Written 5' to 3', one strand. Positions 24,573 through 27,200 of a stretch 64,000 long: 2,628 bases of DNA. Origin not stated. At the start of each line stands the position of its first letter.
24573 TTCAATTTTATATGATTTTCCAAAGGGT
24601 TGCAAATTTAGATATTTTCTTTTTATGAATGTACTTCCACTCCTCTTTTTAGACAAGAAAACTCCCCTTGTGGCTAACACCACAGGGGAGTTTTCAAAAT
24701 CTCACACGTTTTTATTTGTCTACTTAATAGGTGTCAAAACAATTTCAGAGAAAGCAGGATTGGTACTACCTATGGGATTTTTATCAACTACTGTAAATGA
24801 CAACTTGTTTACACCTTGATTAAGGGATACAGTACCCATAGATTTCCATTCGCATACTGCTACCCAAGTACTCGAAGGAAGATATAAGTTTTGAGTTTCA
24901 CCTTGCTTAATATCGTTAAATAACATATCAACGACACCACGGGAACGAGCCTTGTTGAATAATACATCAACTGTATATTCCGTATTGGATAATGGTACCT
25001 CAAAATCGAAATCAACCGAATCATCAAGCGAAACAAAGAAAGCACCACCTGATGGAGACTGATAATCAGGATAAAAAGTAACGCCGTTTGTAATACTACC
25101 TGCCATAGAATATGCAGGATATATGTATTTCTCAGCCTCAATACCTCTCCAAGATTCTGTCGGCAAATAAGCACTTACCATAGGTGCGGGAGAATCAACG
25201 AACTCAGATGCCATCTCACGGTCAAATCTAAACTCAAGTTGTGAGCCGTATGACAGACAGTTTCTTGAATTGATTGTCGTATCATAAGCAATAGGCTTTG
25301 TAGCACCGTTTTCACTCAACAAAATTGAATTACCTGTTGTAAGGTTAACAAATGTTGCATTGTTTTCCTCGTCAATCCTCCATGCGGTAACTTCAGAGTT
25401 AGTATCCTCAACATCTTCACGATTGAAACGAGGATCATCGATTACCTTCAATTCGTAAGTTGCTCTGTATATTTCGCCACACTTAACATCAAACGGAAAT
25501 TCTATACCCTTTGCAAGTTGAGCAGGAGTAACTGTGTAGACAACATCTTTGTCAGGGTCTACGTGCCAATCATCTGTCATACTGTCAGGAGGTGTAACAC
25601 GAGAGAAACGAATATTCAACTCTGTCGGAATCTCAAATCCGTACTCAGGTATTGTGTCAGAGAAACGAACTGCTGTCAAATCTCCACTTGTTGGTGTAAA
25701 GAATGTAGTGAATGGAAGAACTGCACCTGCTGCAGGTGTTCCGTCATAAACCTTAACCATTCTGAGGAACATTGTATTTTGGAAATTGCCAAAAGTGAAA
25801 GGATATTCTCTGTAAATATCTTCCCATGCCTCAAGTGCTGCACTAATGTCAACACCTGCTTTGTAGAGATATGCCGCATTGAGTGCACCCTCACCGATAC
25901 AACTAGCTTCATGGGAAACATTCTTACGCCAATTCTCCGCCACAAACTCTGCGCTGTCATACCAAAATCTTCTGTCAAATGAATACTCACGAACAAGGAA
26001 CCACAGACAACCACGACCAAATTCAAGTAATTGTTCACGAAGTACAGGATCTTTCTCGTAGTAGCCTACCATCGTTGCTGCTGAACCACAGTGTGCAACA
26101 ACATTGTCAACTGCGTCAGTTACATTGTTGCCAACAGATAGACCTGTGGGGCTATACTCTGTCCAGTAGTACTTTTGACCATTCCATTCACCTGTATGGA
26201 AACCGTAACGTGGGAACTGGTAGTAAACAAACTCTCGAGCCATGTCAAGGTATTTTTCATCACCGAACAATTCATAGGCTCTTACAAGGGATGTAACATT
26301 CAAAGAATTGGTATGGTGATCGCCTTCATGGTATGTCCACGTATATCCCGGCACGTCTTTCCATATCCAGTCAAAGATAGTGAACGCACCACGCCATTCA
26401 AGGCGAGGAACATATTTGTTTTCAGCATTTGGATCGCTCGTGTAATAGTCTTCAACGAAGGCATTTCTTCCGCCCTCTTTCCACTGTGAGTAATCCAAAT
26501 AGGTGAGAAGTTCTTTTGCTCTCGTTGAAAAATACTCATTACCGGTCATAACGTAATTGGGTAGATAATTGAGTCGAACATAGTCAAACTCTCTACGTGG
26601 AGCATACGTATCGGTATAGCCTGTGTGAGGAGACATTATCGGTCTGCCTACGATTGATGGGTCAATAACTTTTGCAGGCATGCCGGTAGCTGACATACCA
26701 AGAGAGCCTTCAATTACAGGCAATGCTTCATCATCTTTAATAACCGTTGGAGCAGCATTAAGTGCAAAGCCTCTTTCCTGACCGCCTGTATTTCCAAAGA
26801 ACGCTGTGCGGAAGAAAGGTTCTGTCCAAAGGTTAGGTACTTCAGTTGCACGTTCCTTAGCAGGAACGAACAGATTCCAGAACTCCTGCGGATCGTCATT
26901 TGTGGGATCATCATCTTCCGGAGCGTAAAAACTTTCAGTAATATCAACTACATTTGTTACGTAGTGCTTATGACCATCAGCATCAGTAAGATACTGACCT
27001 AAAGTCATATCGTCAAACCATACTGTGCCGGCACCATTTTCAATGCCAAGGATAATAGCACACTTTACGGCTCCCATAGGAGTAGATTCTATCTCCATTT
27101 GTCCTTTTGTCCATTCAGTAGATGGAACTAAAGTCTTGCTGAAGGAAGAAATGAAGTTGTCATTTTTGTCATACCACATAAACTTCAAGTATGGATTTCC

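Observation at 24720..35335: Tandem giant paralogs with mosaic nucleotide identity (possible gene conversion)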

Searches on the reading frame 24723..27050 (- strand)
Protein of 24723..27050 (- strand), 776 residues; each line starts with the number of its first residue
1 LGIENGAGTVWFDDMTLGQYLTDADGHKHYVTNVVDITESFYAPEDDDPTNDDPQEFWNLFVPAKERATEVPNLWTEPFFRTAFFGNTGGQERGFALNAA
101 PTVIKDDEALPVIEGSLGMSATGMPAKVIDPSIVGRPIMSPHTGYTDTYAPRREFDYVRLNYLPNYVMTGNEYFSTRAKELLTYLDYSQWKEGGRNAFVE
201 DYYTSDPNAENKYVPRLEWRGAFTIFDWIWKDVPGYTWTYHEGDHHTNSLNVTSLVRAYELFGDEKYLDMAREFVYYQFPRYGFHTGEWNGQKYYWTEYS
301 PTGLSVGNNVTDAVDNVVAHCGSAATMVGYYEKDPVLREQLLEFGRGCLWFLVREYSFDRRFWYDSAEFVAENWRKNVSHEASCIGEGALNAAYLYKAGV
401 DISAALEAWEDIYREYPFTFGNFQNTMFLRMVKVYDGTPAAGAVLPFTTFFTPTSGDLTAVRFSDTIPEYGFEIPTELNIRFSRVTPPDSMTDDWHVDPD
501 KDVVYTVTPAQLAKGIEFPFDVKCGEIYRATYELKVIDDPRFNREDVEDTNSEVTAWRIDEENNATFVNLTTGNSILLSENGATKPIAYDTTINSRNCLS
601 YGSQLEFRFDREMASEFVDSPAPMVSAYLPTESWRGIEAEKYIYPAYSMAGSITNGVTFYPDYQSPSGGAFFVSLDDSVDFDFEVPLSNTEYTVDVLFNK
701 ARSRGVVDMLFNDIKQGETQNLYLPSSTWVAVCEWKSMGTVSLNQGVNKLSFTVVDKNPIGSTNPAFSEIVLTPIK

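Call 10: search_solved_structures(query=window:24723-27050:-, max_evalue=1, show_alignments=1)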
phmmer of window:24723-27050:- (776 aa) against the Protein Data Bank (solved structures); distinct sequences matched with E-value up to 1: 3.
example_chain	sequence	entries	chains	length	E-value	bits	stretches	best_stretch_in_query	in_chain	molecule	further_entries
8otz_L1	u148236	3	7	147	0.09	14.2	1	206-251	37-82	Chromosome 20 C5orf49 homolog | Cilia and flagella associated protein 90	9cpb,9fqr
7ehg_A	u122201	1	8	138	0.27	12.6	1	667-759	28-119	MiXBM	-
8ycm_A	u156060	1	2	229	0.78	11.1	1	429-472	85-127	Isoform 4 of Inactive serine/threonine-protein kinase 19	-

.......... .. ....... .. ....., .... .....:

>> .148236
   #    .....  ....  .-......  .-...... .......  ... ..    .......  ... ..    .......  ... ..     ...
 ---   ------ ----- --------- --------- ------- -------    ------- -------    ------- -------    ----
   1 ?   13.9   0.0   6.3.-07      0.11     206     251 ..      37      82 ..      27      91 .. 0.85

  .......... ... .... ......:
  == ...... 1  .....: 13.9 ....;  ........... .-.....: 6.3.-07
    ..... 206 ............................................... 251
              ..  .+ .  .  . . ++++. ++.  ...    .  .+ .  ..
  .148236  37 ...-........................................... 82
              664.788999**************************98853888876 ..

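Call 12: search_protein_families(library=pfam, proteins=[window:24723-27050:-], max_evalue=10)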
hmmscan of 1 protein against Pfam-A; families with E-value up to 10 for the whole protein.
window:24723-27050:- (776 aa): 2 families
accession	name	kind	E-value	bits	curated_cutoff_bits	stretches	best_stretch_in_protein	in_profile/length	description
PF06662.19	C5-epim_C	-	0.0044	17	23.3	1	252-299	35-84/188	D-glucuronyl C5-epimerase C-terminus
PF07944.18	Beta-AFase-like_GH127_cat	-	0.045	13.2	24.9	1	235-277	165-206/376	Beta-L-arabinofuranosidase, GH127 catalytic domain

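Call 13: find_homologous_proteins(query=window:24723-27050:-, max_evalue=0.00001)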
Query window:24723-27050:- (776 aa): 2 proteins with E <= 0.00001 among 8000 candidates.
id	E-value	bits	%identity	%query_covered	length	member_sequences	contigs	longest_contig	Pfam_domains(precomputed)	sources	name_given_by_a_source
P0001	2.6e-96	342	34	77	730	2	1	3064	-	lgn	-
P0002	3.6e-71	259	33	66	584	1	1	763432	-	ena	-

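Call 19: search_protein_representatives(protein=window:24723-27050:-)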
Query: 776 residues. Proteins with E-value up to 0.001 (for the whole library): 65; up to 1e-10: 56; up to 1e-30: 38. The best 65 are listed.
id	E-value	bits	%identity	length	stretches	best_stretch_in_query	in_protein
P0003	0.0e+00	1827.8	99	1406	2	1-776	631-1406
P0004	7.1e-199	679.3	45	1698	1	1-763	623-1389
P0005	3.0e-191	654.1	43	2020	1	1-759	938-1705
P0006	1.5e-162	559.2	40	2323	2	2-762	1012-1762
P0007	9.3e-150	516.9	38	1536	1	53-759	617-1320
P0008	2.0e-147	509.2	38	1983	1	5-763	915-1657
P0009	1.2e-146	506.7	40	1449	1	2-774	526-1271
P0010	1.7e-139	483.0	39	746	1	53-762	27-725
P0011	4.5e-103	362.5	39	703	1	52-626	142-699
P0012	2.0e-95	337.2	34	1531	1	1-762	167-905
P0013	1.3e-86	308.1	40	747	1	53-624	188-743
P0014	6.3e-85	302.5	32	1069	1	2-759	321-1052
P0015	1.0e-75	272.0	41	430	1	179-535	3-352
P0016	4.6e-71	256.6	39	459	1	128-538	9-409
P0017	3.2e-70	253.9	36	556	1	48-534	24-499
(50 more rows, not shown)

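Call 27: find_related_loci(query=A1, collection=genome_contigs, flank=10000)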
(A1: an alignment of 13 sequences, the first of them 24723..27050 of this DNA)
Query A1 (776 aa) in genome_contigs; peptide patterns used: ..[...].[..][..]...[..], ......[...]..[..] (x = any residue, [..] = any of these).
32 stretches matched a pattern; 26 encode a relative of the query (tblastn E <= 1e-3); 26 distinct loci.
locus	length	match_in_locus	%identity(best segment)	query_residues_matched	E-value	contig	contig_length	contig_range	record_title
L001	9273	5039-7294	39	1-762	5e-163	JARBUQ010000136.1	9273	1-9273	MAG: Paenibacillus sp. isolate L_E1_T20_C_bin.81 scaffold_12090, whole genome shotgun sequence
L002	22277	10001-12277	37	1-776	7e-163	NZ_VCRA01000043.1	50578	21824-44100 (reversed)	Paenibacillus mesophilus strain SYSU K30004 Scaffold43, whole genome shotgun sequence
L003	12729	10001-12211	38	1-758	5e-157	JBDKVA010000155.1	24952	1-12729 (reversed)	MAG: Clostridiaceae bacterium isolate 8_bin.75 c_000001335408, whole genome shotgun sequence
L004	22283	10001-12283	36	5-775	3e-154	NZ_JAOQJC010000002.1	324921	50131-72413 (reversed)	Paenibacillus sp. J5C2022 5CP_contig2, whole genome shotgun sequence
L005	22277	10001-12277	37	5-775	1e-151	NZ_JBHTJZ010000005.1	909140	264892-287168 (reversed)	Paenibacillus chungangensis strain CCUG 59129 GCM70027484_27, whole genome shotgun sequence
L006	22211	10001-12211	38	6-758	2e-149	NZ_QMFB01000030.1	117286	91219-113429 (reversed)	Paenibacillus contaminans strain CKOBP-6 scaffold30, whole genome shotgun sequence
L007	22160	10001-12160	36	21-762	4e-133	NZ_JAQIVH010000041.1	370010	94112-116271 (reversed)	Paenibacillus qinlingensis strain TEGT-2 505, whole genome shotgun sequence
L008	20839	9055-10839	36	6-628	1e-107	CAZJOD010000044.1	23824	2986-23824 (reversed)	MAG TPA_asm: uncultured Clostridiaceae bacterium isolate SRP241326_co2_352 genome assembly, contig: NODE_3053_length_238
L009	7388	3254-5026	34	21-643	6e-103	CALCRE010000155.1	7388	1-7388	MAG TPA_asm: uncultured Clostridia bacterium isolate SRR1561991_bin.39_CONCOCT_v1.1_MAG genome assembly, contig: ERZ7240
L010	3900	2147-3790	36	1-557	4e-93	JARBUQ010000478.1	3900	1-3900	MAG: Paenibacillus sp. isolate L_E1_T20_C_bin.81 scaffold_47070, whole genome shotgun sequence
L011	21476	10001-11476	34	21-536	2e-81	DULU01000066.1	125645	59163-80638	MAG TPA_asm: Bacillota bacterium isolate AS04akNAM_18 31092_AS04, whole genome shotgun sequence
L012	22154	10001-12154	37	23-762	9e-138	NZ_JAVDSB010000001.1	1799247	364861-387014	Paenibacillus qinlingensis strain CC258 Ga0451258_01, whole genome shotgun sequence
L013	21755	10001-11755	34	14-628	1e-98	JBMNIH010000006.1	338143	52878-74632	MAG: Clostridia bacterium isolate SBF912LR0HQ0057 contig_45079, whole genome shotgun sequence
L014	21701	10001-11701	32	8-572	2e-73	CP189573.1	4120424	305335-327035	Propionibacteriaceae bacterium Y2011 chromosome, complete genome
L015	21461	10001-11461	34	21-556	3e-71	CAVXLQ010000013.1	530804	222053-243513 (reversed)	MAG: uncultured Actinomycetota bacterium isolate MFD04935.bin.1.24 genome assembly, contig: contig_3864, whole genome sh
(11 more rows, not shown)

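Call 29: find_homologous_proteins(query=A1, max_evalue=1e-10)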
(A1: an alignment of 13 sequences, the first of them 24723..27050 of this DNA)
Query A1 (13 sequences) (776 aa, profile of the alignment): 2 proteins with E <= 1e-10 among 8000 candidates.
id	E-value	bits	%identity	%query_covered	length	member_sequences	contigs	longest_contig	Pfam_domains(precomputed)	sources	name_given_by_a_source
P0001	3.0e-260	884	34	77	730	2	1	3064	-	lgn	-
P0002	1.5e-226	772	33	66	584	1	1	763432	-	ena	-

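Call 40: predict_structure(alignment_id=A2)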
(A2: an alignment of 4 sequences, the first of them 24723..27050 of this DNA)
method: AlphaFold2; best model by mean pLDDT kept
length: 776 residues; sequences in the alignment: 4
mean_pLDDT: 46.0   pTM: 0.48
mean pLDDT of the five models: 46.0, 44.2, 42.8, 42.2, 37.2
residues with pLDDT >= 90: 4; 70-90: 123; 50-70: 172; < 50: 477
segments of 3 or more residues with pLDDT < 50: 1-51, 81-174, 226-244, 299-313, 365-379, 415-439, 452-456, 487-495, 540-776
pLDDT, mean of each block of 10 residues (from residue 1): 33 35 38 44 44 72 60 51 38 28 25 25 39 40 28 29 35 52 69 71 61 62 55 36 53 69 78 83 66 65 30 62 86 88 88 68 45 38 63 76 72 48 28 37 55 49 54 72 54 46 71 60 57 61 37 29 36 30 26 25 24 27 23 25 23 25 28 29 33 29 24 30 29 29 31 32 32 30
secondary structure, 60 per line:
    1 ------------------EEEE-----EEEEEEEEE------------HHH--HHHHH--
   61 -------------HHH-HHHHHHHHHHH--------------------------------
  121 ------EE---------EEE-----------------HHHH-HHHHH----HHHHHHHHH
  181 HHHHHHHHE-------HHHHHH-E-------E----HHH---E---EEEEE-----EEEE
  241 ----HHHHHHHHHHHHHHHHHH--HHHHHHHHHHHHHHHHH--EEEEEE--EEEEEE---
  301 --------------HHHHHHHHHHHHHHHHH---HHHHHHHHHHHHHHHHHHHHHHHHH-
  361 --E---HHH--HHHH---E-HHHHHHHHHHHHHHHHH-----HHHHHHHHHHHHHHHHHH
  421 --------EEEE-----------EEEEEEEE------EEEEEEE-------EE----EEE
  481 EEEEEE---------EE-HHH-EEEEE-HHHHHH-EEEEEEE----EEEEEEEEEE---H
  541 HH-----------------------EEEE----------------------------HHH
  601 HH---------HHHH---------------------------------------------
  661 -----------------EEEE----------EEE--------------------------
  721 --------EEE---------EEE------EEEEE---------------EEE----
elements in order (helices of 4 or more, strands of 3 or more residues): E19-22 E28-36 H54-58 H78-88 E138-140 H158-161 H163-167 H172-188 H197-202 E227-231 E237-240 H245-262 H265-281 E284-289 E292-297 H315-331 H335-359 H372-375 H381-397 H403-420 E429-432 E444-451 E458-464 E478-486 E503-507 H509-514 E516-522 E527-536 E566-569 H598-602 H612-615 E678-681 E692-694 E729-731 E741-743 E750-754 E770-772

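Call 42: search_solved_structures(query=A1, max_evalue=10, show_alignments=3)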
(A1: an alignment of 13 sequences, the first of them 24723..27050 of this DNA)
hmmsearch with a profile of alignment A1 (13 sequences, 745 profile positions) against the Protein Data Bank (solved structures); distinct sequences matched with E-value up to 10: 3.
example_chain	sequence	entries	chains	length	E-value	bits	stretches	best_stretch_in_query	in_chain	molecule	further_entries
7ehg_A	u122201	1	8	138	8.3e-07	30.9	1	641-743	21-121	MiXBM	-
6f2p_A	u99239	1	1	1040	7e-06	27.8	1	642-744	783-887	Paenibacillus xanthan lyase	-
9mu7_C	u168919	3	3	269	0.71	11.2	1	591-722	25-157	DNA-directed RNA polymerase II subunit RPB3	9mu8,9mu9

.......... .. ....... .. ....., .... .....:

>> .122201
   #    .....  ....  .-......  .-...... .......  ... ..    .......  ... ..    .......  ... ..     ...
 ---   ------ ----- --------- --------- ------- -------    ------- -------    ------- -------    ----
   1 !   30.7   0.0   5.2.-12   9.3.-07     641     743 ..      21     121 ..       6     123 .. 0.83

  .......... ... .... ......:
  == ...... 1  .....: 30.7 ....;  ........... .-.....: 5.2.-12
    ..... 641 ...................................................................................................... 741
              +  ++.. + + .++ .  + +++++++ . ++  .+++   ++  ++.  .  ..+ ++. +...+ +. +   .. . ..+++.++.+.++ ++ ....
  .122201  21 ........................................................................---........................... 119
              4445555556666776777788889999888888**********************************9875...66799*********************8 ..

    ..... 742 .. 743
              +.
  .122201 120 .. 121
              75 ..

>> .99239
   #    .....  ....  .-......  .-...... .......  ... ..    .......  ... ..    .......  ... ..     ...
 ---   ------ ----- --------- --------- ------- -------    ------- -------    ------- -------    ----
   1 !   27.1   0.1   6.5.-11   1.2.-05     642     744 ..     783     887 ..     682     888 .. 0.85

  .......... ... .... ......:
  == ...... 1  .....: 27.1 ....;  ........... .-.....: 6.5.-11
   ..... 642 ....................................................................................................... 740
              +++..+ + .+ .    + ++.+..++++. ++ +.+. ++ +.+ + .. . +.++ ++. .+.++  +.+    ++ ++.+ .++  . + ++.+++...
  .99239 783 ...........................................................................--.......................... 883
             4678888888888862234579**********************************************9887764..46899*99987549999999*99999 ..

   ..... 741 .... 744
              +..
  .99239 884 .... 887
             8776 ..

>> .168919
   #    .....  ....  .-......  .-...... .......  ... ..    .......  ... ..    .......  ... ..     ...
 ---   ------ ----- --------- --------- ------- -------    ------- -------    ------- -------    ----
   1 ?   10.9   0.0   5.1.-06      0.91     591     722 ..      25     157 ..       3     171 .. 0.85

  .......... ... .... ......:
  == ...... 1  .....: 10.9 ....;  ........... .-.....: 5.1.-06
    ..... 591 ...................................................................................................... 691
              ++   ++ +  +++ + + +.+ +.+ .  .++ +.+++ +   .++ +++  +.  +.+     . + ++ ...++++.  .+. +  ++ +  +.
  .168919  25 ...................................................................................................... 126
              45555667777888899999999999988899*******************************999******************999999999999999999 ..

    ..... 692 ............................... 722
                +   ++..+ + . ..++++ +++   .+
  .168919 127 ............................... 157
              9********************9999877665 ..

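Call 43: search_protein_families(library=pfam, alignment_id=A1, max_evalue=1)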
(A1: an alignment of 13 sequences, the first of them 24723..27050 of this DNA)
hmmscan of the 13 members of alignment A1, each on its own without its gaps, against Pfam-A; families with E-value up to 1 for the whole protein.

A. member 1, window:24723-27050:- (776 aa): 2 families
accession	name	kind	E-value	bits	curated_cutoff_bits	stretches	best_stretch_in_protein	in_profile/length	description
PF06662.19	C5-epim_C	-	0.0044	17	23.3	1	252-299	35-84/188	D-glucuronyl C5-epimerase C-terminus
PF07944.18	Beta-AFase-like_GH127_cat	-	0.045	13.2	24.9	1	235-277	165-206/376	Beta-L-arabinofuranosidase, GH127 catalytic domain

B. families by the number of members that match (of 13 scanned): 8 families
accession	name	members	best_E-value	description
PF06662.19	C5-epim_C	5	0.0028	D-glucuronyl C5-epimerase C-terminus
PF07944.18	Beta-AFase-like_GH127_cat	3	0.00068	Beta-L-arabinofuranosidase, GH127 catalytic domain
PF05426.18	Alginate_lyase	1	0.0015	Alginate lyase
PF02018.23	CBM_4_9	1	0.0079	Carbohydrate binding domain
PF03632.21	Glyco_hydro_65m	1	0.04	Glycosyl hydrolase family 65 central catalytic domain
PF25275.1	Golvesin_C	1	0.088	Golvesin C-terminal domain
PF01877.22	RNA_binding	1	0.1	RNA binding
PF16024.10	DUF4785_1st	1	0.22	Domain of unknown function (DUF4785) N-terminal domain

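Call 46: find_related_loci(query=A1, collection=metagenome_contigs, flank=10000)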
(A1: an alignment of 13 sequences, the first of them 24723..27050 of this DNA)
Query A1 (776 aa) in metagenome_contigs; peptide patterns used: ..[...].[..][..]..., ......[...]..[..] (x = any residue, [..] = any of these).
92 stretches matched a pattern; 19 encode a relative of the query (tblastn E <= 1e-3); 18 distinct loci.
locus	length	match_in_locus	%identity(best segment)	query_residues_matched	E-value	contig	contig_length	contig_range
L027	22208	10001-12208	33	1-759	5e-103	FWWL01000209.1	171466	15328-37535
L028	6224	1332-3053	35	23-623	3e-95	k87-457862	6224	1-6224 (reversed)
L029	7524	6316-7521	39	21-442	5e-84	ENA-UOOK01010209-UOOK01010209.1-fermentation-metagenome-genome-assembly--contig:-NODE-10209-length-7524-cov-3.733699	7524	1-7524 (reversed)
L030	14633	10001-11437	35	19-529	6e-78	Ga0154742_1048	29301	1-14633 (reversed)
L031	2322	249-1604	36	18-487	2e-78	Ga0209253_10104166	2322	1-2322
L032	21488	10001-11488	34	21-529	7e-69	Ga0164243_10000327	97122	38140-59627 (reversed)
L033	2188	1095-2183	39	18-395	4e-70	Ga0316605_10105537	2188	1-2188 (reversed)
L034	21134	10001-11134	37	14-407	2e-67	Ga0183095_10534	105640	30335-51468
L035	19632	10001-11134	37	14-407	2e-67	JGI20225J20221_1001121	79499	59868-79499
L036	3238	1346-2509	35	35-418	2e-63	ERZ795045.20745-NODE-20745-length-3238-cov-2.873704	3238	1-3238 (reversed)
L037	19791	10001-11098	35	54-416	2e-61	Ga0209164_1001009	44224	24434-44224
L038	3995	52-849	41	136-407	1e-58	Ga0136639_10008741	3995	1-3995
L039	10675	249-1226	38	46-364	6e-55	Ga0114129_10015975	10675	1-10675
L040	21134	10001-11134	37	14-407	2e-67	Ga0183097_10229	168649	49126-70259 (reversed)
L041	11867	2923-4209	32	54-463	1e-51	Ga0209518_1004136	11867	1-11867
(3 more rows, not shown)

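Call 57: fold_search(model_id=the predicted structure, library=pdb)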
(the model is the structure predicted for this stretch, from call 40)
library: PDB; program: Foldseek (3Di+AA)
matches with E <= 10: 883; with E <= 0.001: 0
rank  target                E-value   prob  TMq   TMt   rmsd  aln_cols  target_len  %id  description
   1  5i82_D                4.2e-03  0.44  0.11  0.14  16.9       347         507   12  First Crystal Structure of E.coli Based Recombinant Diphtheria Toxin Mutant CRM197 (released 2016-03-02)
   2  5i82_A                7.7e-03  0.41  0.11  0.14  16.8       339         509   13  First Crystal Structure of E.coli Based Recombinant Diphtheria Toxin Mutant CRM197 (released 2016-03-02)
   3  8k49_R                8.5e-03  0.63  0.12  0.15  17.9       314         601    8  Structure of partial Banna virus (released 2024-03-27)
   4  5gxx_B                1.1e-02  0.72  0.16  0.20  17.6       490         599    9  Crystal structure of endoglucanase CelQ from Clostridium thermocellum complexed with Tris (released 2017-09-27)
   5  8k42_V                1.2e-02  0.57  0.11  0.13  15.9       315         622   10  Structure of full Banna virus (released 2024-03-27)
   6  7b2p_B                1.2e-02  0.54  0.12  0.14  26.5       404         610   10  Cryo-EM structure of complement C4b in complex with nanobody B5 (released 2022-03-02)
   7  8k42_R                1.3e-02  0.69  0.13  0.15  18.0       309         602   10  Structure of full Banna virus (released 2024-03-27)
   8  3wrf                  1.3e-02  0.47  0.14  0.16  21.7       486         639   11  The crystal structure of native HypBA1 from Bifidobacterium longum JCM 1217 (released 2014-09-03)
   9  7k7e_A                1.3e-02  0.44  0.11  0.14  16.6       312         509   14  Crystal structure of diphtheria toxin from crystals obtained at pH 7.0 (released 2020-11-18)
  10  8k49_T                1.5e-02  0.44  0.12  0.14  19.1       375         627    9  Structure of partial Banna virus (released 2024-03-27)
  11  8k42_S                1.8e-02  0.47  0.11  0.13  15.9       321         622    9  Structure of full Banna virus (released 2024-03-27)
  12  5gy1_A                1.9e-02  0.66  0.17  0.20  17.6       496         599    8  Crystal structure of endoglucanase CelQ from Clostridium thermocellum complexed with cellotriose (released 2017-09-27)
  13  3wkw                  2.1e-02  0.60  0.14  0.17  19.9       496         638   12  Crystal structure of GH127 beta-L-arabinofuranosidase HypBA1 from Bifidobacterium longum ligand free form (released 2014-04-30)
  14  5lf2_A                2.2e-02  0.84  0.08  0.17   9.8       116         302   16  Crystal structure of laminin beta2 LE5-LF-LE6 (released 2016-07-27)
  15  7ri3_A                2.4e-02  0.21  0.08  0.10  16.8       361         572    8  Crystal structure of Albireti Toxin, a diphtheria toxin homolog, from Streptomyces albireticuli (released 2022-04-20)
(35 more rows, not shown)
